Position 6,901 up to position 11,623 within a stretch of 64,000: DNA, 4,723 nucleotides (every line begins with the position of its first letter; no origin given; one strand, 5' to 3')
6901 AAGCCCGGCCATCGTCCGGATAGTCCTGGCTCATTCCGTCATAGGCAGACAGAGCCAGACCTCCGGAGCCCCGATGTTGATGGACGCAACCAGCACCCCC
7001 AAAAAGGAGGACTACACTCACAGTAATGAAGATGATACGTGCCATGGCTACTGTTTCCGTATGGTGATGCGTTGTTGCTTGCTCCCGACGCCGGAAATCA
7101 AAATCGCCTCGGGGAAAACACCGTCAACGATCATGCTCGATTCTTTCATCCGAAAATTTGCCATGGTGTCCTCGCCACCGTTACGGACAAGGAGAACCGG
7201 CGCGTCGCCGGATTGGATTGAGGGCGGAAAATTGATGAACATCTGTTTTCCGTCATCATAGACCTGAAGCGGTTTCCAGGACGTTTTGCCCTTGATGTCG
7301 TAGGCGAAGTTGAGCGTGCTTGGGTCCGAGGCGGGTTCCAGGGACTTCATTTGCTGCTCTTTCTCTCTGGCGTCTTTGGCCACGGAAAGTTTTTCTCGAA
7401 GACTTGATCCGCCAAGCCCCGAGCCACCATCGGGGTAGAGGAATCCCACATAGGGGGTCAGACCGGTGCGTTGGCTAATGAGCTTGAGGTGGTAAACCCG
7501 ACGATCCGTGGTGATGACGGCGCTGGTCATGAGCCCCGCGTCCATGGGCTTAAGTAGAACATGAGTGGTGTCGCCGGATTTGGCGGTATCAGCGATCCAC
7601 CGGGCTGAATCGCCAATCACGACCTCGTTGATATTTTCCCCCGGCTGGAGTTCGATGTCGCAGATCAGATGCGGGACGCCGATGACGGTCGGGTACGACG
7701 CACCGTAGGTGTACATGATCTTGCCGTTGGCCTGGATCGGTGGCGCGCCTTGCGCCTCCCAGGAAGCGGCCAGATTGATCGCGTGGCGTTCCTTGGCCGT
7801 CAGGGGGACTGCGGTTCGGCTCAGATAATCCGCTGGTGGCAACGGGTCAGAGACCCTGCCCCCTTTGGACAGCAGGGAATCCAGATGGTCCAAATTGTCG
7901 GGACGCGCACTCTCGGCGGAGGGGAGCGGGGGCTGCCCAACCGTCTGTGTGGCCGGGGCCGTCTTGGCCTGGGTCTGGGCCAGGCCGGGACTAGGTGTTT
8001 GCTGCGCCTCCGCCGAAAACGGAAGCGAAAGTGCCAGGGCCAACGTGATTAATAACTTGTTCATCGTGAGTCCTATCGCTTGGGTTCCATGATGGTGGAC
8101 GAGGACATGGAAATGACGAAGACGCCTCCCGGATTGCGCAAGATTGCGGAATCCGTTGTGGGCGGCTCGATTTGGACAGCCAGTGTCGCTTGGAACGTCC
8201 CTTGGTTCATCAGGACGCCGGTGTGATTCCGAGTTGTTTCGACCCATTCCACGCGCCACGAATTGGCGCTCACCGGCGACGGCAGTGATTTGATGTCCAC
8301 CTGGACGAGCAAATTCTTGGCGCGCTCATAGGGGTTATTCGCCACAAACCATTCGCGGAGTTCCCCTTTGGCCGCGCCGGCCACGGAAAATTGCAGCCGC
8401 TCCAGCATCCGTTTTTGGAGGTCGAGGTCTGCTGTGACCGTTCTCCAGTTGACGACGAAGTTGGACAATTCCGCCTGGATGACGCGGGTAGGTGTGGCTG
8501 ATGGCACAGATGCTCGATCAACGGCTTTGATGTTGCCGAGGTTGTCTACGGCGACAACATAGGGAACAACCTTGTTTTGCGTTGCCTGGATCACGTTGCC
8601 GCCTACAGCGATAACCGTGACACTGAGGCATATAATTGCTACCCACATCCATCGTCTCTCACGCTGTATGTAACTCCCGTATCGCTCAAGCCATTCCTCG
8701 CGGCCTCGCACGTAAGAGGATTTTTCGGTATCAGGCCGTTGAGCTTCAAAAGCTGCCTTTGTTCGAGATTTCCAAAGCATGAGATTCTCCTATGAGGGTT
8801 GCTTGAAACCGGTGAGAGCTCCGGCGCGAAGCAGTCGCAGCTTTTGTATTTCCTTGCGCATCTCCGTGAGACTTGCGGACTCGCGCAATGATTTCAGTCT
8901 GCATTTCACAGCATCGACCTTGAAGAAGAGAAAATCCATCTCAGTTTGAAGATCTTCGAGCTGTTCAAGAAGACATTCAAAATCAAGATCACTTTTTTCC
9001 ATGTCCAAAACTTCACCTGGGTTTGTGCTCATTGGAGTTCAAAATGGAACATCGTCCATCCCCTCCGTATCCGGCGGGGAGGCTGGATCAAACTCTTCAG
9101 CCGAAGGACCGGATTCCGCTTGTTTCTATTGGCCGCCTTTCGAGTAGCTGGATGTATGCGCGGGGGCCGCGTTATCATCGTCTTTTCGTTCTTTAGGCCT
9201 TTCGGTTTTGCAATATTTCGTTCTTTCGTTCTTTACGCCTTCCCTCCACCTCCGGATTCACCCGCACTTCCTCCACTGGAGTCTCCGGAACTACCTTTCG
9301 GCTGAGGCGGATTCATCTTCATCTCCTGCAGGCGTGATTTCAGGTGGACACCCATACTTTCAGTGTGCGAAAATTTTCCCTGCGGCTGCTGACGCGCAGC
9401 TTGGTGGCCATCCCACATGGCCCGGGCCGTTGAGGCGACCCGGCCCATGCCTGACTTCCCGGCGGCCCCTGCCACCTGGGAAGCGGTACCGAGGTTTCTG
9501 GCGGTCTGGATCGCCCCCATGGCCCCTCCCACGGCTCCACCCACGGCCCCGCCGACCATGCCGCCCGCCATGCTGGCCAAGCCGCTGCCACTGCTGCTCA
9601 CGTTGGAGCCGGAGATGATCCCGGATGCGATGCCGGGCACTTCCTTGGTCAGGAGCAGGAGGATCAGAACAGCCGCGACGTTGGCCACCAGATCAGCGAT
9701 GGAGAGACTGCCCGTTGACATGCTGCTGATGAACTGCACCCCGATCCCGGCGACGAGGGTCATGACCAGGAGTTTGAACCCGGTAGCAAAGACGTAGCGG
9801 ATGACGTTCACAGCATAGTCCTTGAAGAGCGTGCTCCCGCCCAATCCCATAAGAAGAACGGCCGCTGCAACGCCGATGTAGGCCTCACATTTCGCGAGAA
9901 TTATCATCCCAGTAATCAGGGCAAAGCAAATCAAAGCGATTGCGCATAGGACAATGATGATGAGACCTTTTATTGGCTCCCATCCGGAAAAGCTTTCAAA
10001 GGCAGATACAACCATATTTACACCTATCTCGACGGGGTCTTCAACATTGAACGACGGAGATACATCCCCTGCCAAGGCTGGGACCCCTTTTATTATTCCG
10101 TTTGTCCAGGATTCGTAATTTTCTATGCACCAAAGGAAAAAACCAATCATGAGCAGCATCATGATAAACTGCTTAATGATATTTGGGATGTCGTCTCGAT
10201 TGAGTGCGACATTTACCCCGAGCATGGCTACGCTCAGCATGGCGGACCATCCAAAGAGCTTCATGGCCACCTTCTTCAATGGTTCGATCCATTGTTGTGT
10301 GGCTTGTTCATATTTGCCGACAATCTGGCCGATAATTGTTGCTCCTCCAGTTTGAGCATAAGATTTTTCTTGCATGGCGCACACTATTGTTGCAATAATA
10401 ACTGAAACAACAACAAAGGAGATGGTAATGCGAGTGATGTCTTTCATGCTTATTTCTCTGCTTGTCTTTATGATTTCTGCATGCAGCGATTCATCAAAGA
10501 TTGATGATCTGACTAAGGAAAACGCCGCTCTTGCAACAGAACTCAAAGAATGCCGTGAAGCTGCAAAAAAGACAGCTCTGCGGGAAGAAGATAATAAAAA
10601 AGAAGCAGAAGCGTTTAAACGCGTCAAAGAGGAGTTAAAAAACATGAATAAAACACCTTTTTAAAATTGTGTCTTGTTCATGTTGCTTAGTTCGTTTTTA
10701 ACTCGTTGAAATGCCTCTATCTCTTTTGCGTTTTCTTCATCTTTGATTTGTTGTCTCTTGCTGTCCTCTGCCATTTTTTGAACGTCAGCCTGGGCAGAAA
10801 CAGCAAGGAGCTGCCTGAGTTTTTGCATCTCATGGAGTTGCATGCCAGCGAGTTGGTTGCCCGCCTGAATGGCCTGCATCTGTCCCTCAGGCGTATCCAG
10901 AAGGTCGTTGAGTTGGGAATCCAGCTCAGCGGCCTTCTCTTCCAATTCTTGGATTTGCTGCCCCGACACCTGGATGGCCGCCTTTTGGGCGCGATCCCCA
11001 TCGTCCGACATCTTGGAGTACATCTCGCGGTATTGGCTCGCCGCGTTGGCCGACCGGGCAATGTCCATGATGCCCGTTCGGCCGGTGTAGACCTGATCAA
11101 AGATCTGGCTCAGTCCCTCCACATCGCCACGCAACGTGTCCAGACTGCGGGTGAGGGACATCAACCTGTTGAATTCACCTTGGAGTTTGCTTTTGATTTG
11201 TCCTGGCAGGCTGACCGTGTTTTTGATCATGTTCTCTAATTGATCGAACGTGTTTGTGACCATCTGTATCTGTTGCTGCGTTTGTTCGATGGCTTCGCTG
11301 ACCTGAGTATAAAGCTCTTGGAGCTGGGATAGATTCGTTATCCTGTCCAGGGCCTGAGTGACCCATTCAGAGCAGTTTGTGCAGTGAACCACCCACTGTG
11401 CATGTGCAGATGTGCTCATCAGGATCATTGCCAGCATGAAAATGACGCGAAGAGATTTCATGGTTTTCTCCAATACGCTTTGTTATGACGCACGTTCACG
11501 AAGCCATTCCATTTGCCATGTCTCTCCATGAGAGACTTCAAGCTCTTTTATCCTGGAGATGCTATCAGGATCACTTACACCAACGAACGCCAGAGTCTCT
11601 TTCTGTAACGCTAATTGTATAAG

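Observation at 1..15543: A Trb-type T4SS operon runs without a break into a type IVb pilus operon, and pil genes occupy the VirB10/TrbI slot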

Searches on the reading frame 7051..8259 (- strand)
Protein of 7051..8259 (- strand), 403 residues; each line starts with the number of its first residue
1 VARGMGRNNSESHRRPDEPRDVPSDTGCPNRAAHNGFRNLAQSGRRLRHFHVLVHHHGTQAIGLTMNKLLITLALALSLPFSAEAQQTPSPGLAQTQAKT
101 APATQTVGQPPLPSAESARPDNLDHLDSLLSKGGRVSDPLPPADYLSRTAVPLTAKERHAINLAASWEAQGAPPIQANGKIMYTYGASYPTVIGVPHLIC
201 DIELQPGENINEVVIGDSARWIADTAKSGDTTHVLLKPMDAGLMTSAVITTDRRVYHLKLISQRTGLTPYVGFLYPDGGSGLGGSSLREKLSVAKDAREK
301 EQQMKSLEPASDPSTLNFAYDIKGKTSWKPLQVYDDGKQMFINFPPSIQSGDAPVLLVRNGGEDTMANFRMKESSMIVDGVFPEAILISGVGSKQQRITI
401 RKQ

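Call 4: search_protein_families(library=pfam, proteins=[window:7051-8259:-], max_evalue=0.01)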
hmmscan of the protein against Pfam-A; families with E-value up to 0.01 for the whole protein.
window:7051-8259:- (403 aa): 1 family
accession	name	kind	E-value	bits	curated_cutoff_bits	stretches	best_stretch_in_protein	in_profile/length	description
PF03524.21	CagX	-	4.5e-47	160.9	34.2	1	182-402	7-197/198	Conjugal transfer protein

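Call 7: search_protein_families(library=ncbifam, proteins=[window:7051-8259:-], max_evalue=0.01)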
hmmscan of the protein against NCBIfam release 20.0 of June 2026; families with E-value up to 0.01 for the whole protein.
window:7051-8259:- (403 aa): 5 families
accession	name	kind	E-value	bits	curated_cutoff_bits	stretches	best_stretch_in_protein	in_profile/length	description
NF010460.0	PRK13885.1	subfamily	4.2e-68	229.3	370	1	144-402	31-297/299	conjugal transfer protein TrbG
NF010413.0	PRK13839.1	subfamily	1.2e-61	208.4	388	1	150-402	31-277/279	conjugal transfer protein TrbG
TIGR02775.1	TrbG_Ti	equivalog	7.7e-59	198.6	180.85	1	179-390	1-206/206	P-type conjugative transfer protein TrbG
TIGR02781.1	VirB9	equivalog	9.1e-23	81.1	217.7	1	197-389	48-236/248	P-type conjugative transfer protein VirB9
NF010435.0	PRK13861.1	equivalog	5.4e-06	26.1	255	1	297-385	166-252/293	type IV secretion system protein VirB9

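Call 90: find_homologous_proteins(query=window:7051-8064:-, max_evalue=1e-30)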
Query window:7051-8064:- (338 aa): 354 proteins with E <= 1e-30 among 3240 candidates; the best 120 are listed.
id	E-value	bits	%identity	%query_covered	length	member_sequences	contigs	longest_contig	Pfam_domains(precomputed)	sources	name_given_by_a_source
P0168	1.1e-220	750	100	100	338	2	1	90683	PF03524.22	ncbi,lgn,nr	ncbi:MAG: P-type conjugative transfer protein TrbG [Desulfovibrionaceae bacterium]|nr:P-type conjuga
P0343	1.9e-188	644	87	96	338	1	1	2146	PF03524.22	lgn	-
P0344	2.0e-159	548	79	94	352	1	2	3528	PF03524.22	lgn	-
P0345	2.2e-147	509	76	86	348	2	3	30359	PF03524.22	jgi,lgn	-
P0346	2.7e-144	499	70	93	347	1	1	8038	PF03524.22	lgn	-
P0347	6.1e-136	471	67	100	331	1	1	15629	PF03524.22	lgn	-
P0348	1.0e-109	385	55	99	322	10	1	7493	PF03524.22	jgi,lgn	-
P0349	1.9e-108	381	56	99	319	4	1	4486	PF03524.22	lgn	-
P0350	8.9e-108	379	58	88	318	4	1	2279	PF03524.22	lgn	-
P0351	1.3e-102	362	63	80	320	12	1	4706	PF03524.22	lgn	-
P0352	1.6e-102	361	63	78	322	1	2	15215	PF03524.22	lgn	-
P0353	2.0e-102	361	62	80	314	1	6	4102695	PF03524.22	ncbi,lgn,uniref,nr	ncbi:P-type conjugative transfer protein TrbG [Solidesulfovibrio carbinoliphilus subsp. oakridgensis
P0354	2.6e-102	361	60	82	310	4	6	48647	PF03524.22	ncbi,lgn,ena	-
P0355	1.2e-99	352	59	82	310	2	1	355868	PF03524.22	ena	-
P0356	1.3e-99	352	60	79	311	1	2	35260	PF03524.22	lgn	-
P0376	2.0e-79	285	48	78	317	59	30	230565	PF03524.22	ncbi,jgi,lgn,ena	jgi:type IV secretion system protein TrbG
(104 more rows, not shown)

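Call 91: find_encoding_contigs(protein=P0376, flank=10000, max_places=4)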
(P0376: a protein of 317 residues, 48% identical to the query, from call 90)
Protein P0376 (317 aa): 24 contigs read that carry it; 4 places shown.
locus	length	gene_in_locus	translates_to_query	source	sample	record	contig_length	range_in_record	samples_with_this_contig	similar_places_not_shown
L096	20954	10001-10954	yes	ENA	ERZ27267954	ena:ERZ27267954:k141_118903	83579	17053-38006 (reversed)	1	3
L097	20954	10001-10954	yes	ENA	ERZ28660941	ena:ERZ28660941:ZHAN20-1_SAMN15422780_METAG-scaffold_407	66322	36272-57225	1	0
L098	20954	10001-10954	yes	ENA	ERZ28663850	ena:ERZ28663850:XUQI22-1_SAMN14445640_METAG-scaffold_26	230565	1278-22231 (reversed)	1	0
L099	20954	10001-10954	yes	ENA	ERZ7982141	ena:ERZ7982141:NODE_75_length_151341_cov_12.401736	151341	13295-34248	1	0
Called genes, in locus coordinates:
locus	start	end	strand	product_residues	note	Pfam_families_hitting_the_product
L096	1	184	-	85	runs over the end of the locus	PF13560:HTH_31 (weak), PF12844:HTH_19, PF01381:HTH_3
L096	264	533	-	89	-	-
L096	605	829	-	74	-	-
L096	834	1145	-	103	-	-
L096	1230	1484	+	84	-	-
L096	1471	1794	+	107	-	PF17273:DUF5338 (weak)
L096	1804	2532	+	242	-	PF01656:CbiA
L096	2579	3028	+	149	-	-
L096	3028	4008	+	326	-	PF00437:T2SSE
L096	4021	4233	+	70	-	PF10122:Zn_ribbon_Com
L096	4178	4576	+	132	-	PF04956:TrbC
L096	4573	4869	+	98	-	PF05101:VirB3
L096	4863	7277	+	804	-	PF27097:VirB4_TrbE_N, PF03135:CagE_TrbE_VirB, PF19044:P-loop_TraG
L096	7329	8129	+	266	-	-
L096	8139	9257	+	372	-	PF04610:TrbL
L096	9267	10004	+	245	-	PF04335:VirB8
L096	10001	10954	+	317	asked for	PF03524:CagX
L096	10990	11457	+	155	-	PF07283:TrbH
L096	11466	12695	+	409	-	PF03743:TrbI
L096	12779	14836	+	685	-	PF02534:T4SS-DNA_transf, PF10412:TrwB_AAD_bind, PF12696:TraG-D_C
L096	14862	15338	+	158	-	PF10502:Peptidase_S26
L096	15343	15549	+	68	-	-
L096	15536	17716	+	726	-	PF08401:ArdcN, PF18818:MPTase-PolyVal, PF18974:DUF5710, PF13362:Toprim_3, PF13662:Toprim_4 (weak)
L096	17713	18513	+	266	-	PF01507:PAPS_reduct (weak)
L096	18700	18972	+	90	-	PF05869:Dam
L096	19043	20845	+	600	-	PF01751:Toprim, PF01131:Topoisom_bac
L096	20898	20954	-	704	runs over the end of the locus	PF01935:DUF87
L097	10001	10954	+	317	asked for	PF03524:CagX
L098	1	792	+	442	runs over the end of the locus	PF00672:HAMP, PF00512:HisKA (weak), PF02518:HATPase_c, PF13581:HATPase_c_2 (weak)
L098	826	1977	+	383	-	PF02683:DsbD_TM, PF13386:DsbD_2, PF00578:AhpC-TSA, PF08534:Redoxin, PF13098:Thioredoxin_2 (faint)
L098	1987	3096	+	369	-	PF01625:PMSR, PF01641:SelR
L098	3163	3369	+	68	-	-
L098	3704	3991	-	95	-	PF15738:YafQ_toxin, PF05016:ParE_toxin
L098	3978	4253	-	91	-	PF04221:RelB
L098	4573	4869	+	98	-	PF05101:VirB3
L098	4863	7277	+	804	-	PF27097:VirB4_TrbE_N, PF03135:CagE_TrbE_VirB, PF19044:P-loop_TraG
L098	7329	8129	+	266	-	-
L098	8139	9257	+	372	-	PF04610:TrbL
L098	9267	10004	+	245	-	PF04335:VirB8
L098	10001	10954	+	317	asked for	PF03524:CagX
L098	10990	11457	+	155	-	PF07283:TrbH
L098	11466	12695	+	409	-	PF03743:TrbI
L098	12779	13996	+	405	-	PF02534:T4SS-DNA_transf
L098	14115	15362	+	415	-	PF13356:Arm-DNA-bind_3, PF22022:Phage_int_M, PF00589:Phage_integrase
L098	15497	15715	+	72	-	PF05930:Phage_AlpA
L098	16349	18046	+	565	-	PF03432:Relaxase, PF22863:TraI_middle, PF18821:LPD7 (faint)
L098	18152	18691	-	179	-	PF00565:SNase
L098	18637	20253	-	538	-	-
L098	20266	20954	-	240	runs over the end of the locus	-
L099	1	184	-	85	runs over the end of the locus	PF13560:HTH_31 (weak), PF12844:HTH_19, PF01381:HTH_3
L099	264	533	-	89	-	-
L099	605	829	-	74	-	-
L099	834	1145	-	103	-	-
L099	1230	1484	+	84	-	-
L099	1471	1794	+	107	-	PF17273:DUF5338 (weak)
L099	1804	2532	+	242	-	PF01656:CbiA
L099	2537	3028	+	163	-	-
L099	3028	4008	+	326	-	PF00437:T2SSE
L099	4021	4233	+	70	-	PF10122:Zn_ribbon_Com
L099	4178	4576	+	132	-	PF04956:TrbC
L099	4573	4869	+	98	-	PF05101:VirB3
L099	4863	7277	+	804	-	PF27097:VirB4_TrbE_N, PF03135:CagE_TrbE_VirB, PF19044:P-loop_TraG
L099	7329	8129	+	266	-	-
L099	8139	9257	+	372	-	PF04610:TrbL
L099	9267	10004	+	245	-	PF04335:VirB8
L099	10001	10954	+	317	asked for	PF03524:CagX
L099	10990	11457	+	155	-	PF07283:TrbH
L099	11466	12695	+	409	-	PF03743:TrbI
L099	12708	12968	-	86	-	PF05016:ParE_toxin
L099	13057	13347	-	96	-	PF02604:PhdYeFM_antitox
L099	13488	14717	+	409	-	PF02534:T4SS-DNA_transf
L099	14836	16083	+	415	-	PF13356:Arm-DNA-bind_3, PF22022:Phage_int_M, PF00589:Phage_integrase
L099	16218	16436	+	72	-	PF05930:Phage_AlpA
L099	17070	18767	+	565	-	PF03432:Relaxase, PF22863:TraI_middle, PF18821:LPD7 (faint)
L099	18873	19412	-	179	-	PF00565:SNase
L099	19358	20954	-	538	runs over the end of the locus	-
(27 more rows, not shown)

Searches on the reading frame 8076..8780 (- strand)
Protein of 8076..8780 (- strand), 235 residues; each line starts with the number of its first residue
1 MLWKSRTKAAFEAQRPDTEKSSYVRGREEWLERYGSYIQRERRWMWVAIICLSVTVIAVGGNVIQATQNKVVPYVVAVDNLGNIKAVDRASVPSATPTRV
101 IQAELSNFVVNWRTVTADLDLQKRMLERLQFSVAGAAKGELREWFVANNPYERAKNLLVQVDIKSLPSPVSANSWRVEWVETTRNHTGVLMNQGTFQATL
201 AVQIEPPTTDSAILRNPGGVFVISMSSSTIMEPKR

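Call 4: search_protein_families(library=pfam, proteins=[window:8076-8780:-], max_evalue=0.01)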
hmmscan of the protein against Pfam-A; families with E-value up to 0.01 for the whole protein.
window:8076-8780:- (235 aa): 1 family
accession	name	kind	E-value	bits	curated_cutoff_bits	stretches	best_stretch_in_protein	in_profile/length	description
PF04335.19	VirB8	-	1.1e-44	153.2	23.2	1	26-226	2-209/213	VirB8 protein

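Call 7: search_protein_families(library=ncbifam, proteins=[window:8076-8780:-], max_evalue=0.01)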
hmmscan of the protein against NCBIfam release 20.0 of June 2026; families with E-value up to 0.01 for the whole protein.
window:8076-8780:- (235 aa): 3 families
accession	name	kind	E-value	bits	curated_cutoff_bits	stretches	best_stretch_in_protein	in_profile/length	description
NF010462.0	PRK13887.1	subfamily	1e-37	129.7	332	1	10-228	21-247/250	conjugal transfer protein TrbF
NF010410.0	PRK13836.1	subfamily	8.7e-37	126.7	369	1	19-224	7-213/220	conjugal transfer protein TrbF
NF010446.0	PRK13872.1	equivalog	2.6e-30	105.7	152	1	18-228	15-223/228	conjugal transfer protein TrbF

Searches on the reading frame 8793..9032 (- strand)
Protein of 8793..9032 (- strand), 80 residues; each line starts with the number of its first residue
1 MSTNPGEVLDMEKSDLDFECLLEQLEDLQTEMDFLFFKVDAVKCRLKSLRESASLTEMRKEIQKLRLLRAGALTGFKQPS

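Call 4: search_protein_families(library=pfam, proteins=[window:8793-9032:-], max_evalue=0.01)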
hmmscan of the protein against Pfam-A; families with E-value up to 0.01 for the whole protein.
window:8793-9032:- (80 aa): 1 family
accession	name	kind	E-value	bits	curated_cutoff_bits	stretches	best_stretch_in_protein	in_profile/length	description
PF11559.13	ADIP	-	0.0056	17.2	34.3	1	10-66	67-121/151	Afadin- and alpha -actinin-Binding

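Call 7: search_protein_families(library=ncbifam, proteins=[window:8793-9032:-], max_evalue=0.01)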
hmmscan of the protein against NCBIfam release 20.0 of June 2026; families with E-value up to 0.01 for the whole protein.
window:8793-9032:- (80 aa): 0 families

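Call 51: search_protein_families(library=ncbifam, proteins=[window:8793-9032:-], max_evalue=0.01)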
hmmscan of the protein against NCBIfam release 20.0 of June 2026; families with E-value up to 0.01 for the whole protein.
window:8793-9032:- (80 aa): 0 families

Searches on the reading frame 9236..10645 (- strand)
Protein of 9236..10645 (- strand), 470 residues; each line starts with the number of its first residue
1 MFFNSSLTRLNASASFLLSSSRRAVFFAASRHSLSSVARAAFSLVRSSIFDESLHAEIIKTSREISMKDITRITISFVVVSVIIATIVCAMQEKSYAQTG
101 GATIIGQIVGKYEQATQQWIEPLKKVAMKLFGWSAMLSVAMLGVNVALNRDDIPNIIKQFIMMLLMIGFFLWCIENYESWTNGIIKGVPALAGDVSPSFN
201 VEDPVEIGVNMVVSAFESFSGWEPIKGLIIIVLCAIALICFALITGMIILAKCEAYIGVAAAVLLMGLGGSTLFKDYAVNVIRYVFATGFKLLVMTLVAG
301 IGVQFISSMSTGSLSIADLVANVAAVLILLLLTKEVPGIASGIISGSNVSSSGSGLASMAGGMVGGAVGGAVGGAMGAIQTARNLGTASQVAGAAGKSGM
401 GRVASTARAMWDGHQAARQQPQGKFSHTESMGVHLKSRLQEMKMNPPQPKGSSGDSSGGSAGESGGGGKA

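Call 4: search_protein_families(library=pfam, proteins=[window:9236-10645:-], max_evalue=0.01)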
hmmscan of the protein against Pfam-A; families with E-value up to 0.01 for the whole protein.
window:9236-10645:- (470 aa): 2 families
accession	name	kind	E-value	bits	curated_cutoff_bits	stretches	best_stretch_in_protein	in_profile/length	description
PF04610.19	TrbL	-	1.2e-21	77.9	25.9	1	136-332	2-211/215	TrbL/VirB6 plasmid conjugal transfer protein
PF06396.16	AGTRAP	-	0.0093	16.2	25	1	24-109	43-125/156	Angiotensin II, type I receptor-associated protein (AGTRAP)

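Call 7: search_protein_families(library=ncbifam, proteins=[window:9236-10645:-], max_evalue=0.01)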
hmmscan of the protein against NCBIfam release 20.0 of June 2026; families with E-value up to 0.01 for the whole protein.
window:9236-10645:- (470 aa): 3 families
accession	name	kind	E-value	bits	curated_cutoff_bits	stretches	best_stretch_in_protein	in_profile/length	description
TIGR02783.1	TrbL_P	equivalog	9.7e-43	146.6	128.85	1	102-380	4-292/298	P-type conjugative transfer protein TrbL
NF010415.0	PRK13841.1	subfamily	7e-24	84.7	517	1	81-411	9-347/393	conjugal transfer protein TrbL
NF010449.0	PRK13875.1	subfamily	3.4e-08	33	442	1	137-431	39-348/443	conjugal transfer protein TrbL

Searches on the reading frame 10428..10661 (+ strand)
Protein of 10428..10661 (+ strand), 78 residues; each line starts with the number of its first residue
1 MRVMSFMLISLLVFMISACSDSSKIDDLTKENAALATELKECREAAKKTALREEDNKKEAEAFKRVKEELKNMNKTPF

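Call 97: search_protein_families(library=ncbifam, proteins=[window:10428-10661:+], max_evalue=0.001)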
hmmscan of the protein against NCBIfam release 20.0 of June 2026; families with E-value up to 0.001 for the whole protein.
seq(78 aa): 2 families
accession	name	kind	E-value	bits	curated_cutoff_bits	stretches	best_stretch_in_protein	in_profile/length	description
NF040598.1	Ala_zip_lipo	subfamily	4e-05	24.1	43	1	3-62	2-61/90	Lpp/OprI family alanine-zipper lipoprotein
NF033894.1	Eex_IncN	subfamily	0.0002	21.2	33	1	6-48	6-48/65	EexN family lipoprotein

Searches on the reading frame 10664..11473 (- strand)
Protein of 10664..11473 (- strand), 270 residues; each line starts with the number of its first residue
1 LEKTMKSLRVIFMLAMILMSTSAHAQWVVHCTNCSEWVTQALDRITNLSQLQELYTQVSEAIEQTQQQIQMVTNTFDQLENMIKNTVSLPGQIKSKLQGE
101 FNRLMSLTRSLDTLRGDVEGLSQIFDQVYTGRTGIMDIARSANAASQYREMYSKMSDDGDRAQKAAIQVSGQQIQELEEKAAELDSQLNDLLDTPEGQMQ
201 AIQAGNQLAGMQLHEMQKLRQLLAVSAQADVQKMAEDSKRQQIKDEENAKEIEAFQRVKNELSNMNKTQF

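Call 5: search_protein_families(library=pfam, proteins=[window:10664-11473:-], max_evalue=0.01)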
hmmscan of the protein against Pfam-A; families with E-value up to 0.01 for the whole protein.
window:10664-11473:- (270 aa): 1 family
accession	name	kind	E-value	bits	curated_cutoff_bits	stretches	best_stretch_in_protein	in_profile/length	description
PF13605.11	DUF4141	-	0.0025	17.6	30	1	11-29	4-22/53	Domain of unknown function (DUF4141)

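Call 51: search_protein_families(library=ncbifam, proteins=[window:10664-11473:-], max_evalue=0.01)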
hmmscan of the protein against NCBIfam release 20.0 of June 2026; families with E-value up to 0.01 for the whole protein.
window:10664-11473:- (270 aa): 7 families
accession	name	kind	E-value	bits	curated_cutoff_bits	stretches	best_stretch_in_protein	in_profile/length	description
TIGR02780.1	TrbJ_Ti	equivalog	1.6e-36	126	100.55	1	9-261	12-246/253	P-type conjugative transfer protein TrbJ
NF010416.0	PRK13842.1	subfamily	1.5e-15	57.2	360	1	5-231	9-227/267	conjugal transfer protein TrbJ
NF010452.0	PRK13879.1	equivalog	3.8e-15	55.7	286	1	42-248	29-239/255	P-type conjugative transfer protein TrbJ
NF010448.0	PRK13874.1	subfamily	1.3e-14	53.8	225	1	6-242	8-220/246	conjugal transfer protein TrbJ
TIGR02168.1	SMC_prok_B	equivalog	0.00036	18.4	567.35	1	37-267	670-903/1181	chromosome segregation protein SMC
TIGR00996.1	Mtu_fam_mce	paralog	0.00086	18.6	140.5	1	49-129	209-289/291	MCE family protein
TIGR04527.1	mycoplas_twoTM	subfamily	0.0036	17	125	0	48-190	35-154/248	MG_279/MG_280 family protein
